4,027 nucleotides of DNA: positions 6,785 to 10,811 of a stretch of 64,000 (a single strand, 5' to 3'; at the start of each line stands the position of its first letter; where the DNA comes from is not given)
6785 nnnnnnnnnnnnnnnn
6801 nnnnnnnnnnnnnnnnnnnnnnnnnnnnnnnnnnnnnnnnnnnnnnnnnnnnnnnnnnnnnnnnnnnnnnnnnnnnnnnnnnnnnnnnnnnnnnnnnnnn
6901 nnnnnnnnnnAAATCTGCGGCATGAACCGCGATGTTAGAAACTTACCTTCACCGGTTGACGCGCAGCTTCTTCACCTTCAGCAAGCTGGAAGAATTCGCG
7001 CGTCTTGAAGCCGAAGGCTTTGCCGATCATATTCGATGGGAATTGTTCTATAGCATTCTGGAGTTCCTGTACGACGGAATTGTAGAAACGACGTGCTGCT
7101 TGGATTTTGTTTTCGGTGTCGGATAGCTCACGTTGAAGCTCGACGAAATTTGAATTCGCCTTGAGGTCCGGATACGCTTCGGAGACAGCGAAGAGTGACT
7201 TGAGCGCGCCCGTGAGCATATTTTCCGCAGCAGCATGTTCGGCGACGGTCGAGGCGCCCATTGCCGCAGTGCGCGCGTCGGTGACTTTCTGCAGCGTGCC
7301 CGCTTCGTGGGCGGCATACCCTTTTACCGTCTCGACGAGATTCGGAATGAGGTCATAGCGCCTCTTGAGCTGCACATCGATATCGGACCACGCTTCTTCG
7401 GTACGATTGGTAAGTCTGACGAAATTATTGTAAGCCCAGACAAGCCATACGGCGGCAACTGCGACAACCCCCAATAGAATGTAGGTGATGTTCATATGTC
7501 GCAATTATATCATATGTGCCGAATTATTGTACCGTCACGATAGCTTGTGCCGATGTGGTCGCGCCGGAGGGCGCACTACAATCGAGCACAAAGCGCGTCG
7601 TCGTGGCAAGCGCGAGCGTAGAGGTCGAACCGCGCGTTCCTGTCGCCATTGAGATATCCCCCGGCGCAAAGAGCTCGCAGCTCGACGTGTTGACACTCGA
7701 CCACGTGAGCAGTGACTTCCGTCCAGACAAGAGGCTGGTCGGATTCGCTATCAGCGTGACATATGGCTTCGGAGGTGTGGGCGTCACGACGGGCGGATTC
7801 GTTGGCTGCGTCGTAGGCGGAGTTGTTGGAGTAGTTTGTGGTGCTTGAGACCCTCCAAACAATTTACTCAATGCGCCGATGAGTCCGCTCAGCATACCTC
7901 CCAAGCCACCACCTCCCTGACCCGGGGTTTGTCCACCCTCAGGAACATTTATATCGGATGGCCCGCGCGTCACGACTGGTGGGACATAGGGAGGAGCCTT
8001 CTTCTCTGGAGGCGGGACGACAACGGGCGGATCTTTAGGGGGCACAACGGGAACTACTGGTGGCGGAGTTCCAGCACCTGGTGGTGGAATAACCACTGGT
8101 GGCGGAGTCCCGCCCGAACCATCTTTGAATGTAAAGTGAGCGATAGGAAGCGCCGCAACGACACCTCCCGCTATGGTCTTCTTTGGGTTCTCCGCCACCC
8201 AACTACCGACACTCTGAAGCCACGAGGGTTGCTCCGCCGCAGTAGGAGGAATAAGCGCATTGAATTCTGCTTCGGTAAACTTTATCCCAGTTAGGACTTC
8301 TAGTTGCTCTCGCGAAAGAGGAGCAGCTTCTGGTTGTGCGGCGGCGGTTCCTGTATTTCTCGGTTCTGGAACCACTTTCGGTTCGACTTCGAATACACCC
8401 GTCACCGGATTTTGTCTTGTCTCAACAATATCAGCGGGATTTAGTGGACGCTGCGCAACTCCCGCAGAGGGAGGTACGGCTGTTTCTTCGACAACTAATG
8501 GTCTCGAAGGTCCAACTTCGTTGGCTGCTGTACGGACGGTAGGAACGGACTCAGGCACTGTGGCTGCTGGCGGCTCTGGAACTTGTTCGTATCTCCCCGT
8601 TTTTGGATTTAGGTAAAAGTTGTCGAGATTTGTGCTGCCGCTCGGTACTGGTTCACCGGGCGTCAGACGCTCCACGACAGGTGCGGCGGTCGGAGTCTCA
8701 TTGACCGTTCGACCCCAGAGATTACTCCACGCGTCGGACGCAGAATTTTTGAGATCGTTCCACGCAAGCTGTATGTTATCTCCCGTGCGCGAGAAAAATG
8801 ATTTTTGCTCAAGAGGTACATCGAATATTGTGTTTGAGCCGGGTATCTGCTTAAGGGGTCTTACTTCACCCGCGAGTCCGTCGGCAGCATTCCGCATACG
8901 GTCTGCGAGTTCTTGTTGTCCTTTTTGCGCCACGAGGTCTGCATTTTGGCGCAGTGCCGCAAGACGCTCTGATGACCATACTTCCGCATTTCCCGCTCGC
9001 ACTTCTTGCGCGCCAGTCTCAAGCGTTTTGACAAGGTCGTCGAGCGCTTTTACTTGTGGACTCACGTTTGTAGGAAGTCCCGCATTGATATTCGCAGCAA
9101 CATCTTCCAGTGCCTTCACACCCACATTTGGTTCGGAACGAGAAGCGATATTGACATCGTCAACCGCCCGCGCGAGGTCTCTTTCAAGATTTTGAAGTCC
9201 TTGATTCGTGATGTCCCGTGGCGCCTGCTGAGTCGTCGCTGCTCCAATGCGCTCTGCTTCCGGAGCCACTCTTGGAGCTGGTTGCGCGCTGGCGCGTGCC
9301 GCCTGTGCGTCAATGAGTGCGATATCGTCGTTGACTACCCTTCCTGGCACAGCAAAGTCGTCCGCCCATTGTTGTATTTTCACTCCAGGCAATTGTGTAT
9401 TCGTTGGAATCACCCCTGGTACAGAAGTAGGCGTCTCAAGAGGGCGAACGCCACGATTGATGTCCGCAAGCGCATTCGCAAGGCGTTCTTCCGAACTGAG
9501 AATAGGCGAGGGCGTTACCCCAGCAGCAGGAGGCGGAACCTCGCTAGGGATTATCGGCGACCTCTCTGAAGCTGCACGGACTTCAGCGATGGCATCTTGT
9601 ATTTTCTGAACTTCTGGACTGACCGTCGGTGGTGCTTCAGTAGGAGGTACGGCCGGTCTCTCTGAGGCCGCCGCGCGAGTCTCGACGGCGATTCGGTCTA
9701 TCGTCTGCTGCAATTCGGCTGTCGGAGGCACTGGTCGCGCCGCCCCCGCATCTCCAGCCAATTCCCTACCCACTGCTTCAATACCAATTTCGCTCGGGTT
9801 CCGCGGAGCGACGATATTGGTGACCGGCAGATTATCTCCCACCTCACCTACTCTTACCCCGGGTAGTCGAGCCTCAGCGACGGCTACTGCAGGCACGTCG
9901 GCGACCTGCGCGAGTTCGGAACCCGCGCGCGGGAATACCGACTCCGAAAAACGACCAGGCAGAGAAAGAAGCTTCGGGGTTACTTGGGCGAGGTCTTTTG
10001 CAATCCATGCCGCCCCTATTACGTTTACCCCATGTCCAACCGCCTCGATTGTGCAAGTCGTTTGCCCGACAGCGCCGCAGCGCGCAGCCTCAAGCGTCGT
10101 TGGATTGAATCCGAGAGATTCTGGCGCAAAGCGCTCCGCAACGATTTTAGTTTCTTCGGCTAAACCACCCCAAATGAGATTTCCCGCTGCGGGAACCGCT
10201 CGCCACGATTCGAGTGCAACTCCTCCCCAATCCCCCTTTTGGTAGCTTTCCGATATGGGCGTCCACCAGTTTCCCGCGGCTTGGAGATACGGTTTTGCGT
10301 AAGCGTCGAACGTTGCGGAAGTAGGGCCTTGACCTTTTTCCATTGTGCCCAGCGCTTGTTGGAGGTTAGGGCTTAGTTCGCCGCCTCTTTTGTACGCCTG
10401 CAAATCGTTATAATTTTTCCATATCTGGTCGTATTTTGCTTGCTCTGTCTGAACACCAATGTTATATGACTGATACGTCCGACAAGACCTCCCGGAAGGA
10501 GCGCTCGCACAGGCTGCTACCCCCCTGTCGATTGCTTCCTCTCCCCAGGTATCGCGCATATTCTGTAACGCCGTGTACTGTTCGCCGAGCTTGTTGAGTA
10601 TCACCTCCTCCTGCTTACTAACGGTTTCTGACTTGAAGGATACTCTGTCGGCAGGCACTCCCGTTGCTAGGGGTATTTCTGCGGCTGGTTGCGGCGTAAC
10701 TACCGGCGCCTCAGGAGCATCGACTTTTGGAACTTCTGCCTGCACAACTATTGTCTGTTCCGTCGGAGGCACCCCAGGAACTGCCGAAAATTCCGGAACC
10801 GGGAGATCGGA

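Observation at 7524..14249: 2241-aa secreted giant protein combining an RlpA/3D-like domain, a 250-aa coiled coil, proline-rich spacers and a C-terminal Ig-like domain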

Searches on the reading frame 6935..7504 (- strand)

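Call 5: search_protein_families(library=pfam, proteins=[window:6935-7504:-], max_evalue=0.01)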
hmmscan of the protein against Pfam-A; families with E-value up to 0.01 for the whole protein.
window:6935-7504:- (189 aa): 1 family
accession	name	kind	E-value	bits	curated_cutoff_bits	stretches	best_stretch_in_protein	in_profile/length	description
PF04011.17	LemA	-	1.5e-60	203.8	26.2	1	38-189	1-149/149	LemA family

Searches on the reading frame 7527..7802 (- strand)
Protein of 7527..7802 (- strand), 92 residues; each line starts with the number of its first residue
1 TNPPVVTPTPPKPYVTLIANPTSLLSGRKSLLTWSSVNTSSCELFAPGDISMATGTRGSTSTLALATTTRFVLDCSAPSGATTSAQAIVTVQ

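Call 7: search_protein_families(library=pfam, proteins=[window:7527-7802:-], max_evalue=10)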
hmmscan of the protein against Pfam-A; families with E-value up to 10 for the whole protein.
seq(92 aa): 0 families

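Call 39: find_related_loci(query=A4, collection=genome_contigs, flank=9000)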
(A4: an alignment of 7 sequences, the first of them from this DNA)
Query A4 (91 aa) in genome_contigs; peptide patterns used: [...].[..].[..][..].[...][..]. (x = any residue, [..] = any of these).
40 stretches matched a pattern; 3 encode a relative of the query (tblastn E <= 1e-3); 3 distinct loci.
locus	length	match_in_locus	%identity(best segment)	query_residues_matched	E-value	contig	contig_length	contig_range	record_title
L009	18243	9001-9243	79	11-91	1e-36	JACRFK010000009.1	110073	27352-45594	MAG: Candidatus Kaiserbacteria bacterium isolate NC_groundwater_1723_Pr3_B-0.1um_55_32 SR-2_scaffold_141_2843519, whole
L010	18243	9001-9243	70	11-91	2e-25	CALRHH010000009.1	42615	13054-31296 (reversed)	MAG: Candidatus Nomurabacteria bacterium isolate Ike-100m-40 genome assembly, contig: Ike-100-c285, whole genome shotgun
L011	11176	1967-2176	35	20-90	3e-6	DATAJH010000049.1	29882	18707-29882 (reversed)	MAG TPA_asm: Steroidobacteraceae bacterium isolate SMAG_U6906 k141_182473, whole genome shotgun sequence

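Call 47: predict_structure(alignment_id=A4)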
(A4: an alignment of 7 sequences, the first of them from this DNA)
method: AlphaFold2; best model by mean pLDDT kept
length: 91 residues; sequences in the alignment: 7
mean_pLDDT: 88.7   pTM: 0.73
mean pLDDT of the five models: 88.7, 76.4, 73.8, 70.6, 60.5
residues with pLDDT >= 90: 58; 70-90: 24; 50-70: 9; < 50: 0
segments of 3 or more residues with pLDDT < 50: none
pLDDT, mean of each block of 10 residues (from residue 1): 64 93 89 94 91 92 88 93 94 89
secondary structure, 60 per line:
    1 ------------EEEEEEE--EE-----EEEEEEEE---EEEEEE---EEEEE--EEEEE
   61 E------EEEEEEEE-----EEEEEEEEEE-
elements in order: E13-19 E29-36 E40-45 E49-53 E56-61 E68-75 E81-90

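Call 50: fold_search(model_id=the predicted structure, library=pdb)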
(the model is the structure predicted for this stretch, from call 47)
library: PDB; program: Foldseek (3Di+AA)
matches with E <= 10: 1741; with E <= 0.001: 9
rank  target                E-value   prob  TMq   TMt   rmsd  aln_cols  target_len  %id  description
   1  2oxh_D                4.2e-04  1.00  0.66  0.56   3.2        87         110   23  The SOXYZ Complex of Paracoccus Pantotrophus (released 2007-05-22)
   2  2oxh_Y                5.2e-04  1.00  0.65  0.55   3.1        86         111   22  The SOXYZ Complex of Paracoccus Pantotrophus (released 2007-05-22)
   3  2oxh_F                5.2e-04  1.00  0.65  0.54   3.4        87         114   23  The SOXYZ Complex of Paracoccus Pantotrophus (released 2007-05-22)
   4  2oxg_D                5.5e-04  1.00  0.65  0.55   3.4        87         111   23  The SoxYZ Complex of Paracoccus pantotrophus (released 2007-05-22)
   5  2ox5_F                5.5e-04  1.00  0.64  0.53   3.5        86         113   23  The SoxYZ complex of Paracoccus pantotrophus (released 2007-05-22)
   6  2oxg_Y                6.4e-04  1.00  0.66  0.55   3.3        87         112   23  The SoxYZ Complex of Paracoccus pantotrophus (released 2007-05-22)
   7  2oxh_B                6.4e-04  1.00  0.65  0.53   3.4        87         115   23  The SOXYZ Complex of Paracoccus Pantotrophus (released 2007-05-22)
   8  2ox5_D                6.8e-04  1.00  0.64  0.53   3.4        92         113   21  The SoxYZ complex of Paracoccus pantotrophus (released 2007-05-22)
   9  2ox5_B                8.9e-04  1.00  0.69  0.58   2.3        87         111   23  The SoxYZ complex of Paracoccus pantotrophus (released 2007-05-22)
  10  2oxg_F                1.2e-03  1.00  0.68  0.56   2.6        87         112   23  The SoxYZ Complex of Paracoccus pantotrophus (released 2007-05-22)
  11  2ox5_Y                1.3e-03  1.00  0.65  0.54   3.3        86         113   23  The SoxYZ complex of Paracoccus pantotrophus (released 2007-05-22)
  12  2oxg_B                1.5e-03  1.00  0.66  0.55   3.3        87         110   23  The SoxYZ Complex of Paracoccus pantotrophus (released 2007-05-22)
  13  2p9r_A                1.8e-03  1.00  0.52  0.48   4.1        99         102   13  Human alpha2-macroglogulin is composed of multiple domains, as predicted by homology with complement component C3 (released 2007-08-21)
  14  2p9r_B                3.3e-03  1.00  0.52  0.49   4.2        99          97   12  Human alpha2-macroglogulin is composed of multiple domains, as predicted by homology with complement component C3 (released 2007-08-21)
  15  9dlf_A                3.3e-03  1.00  0.58  0.50   4.1       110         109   15  Arabinosyltransferase AftB in complex with Fab_B3 (released 2025-06-25)
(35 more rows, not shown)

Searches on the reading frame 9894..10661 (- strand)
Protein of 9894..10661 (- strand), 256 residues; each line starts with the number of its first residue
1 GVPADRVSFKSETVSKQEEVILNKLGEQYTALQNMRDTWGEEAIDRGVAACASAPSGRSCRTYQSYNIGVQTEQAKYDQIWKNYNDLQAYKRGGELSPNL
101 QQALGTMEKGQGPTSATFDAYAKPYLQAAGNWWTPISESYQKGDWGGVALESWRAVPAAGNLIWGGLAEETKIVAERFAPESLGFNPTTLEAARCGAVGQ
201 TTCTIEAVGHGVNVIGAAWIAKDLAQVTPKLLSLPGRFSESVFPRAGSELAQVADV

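Call 7: search_protein_families(library=pfam, proteins=[window:9894-10661:-], max_evalue=10)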
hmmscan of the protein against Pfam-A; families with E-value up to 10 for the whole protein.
seq(256 aa): 0 families

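Call 61: search_solved_structures(query=A6, max_evalue=10, show_alignments=1)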
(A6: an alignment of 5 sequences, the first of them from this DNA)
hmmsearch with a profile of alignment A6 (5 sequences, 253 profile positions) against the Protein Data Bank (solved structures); distinct sequences matched with E-value up to 10: 3.
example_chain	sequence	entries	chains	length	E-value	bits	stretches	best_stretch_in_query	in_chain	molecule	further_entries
1wo8_A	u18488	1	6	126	0.17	14.5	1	146-229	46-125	methylglyoxal synthase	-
6gdu_A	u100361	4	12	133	0.47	13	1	37-94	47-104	Periplasmic divalent cation tolerance protein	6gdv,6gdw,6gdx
4r3q_A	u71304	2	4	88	2.1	10.8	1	81-109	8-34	Synaptonemal complex central element protein 3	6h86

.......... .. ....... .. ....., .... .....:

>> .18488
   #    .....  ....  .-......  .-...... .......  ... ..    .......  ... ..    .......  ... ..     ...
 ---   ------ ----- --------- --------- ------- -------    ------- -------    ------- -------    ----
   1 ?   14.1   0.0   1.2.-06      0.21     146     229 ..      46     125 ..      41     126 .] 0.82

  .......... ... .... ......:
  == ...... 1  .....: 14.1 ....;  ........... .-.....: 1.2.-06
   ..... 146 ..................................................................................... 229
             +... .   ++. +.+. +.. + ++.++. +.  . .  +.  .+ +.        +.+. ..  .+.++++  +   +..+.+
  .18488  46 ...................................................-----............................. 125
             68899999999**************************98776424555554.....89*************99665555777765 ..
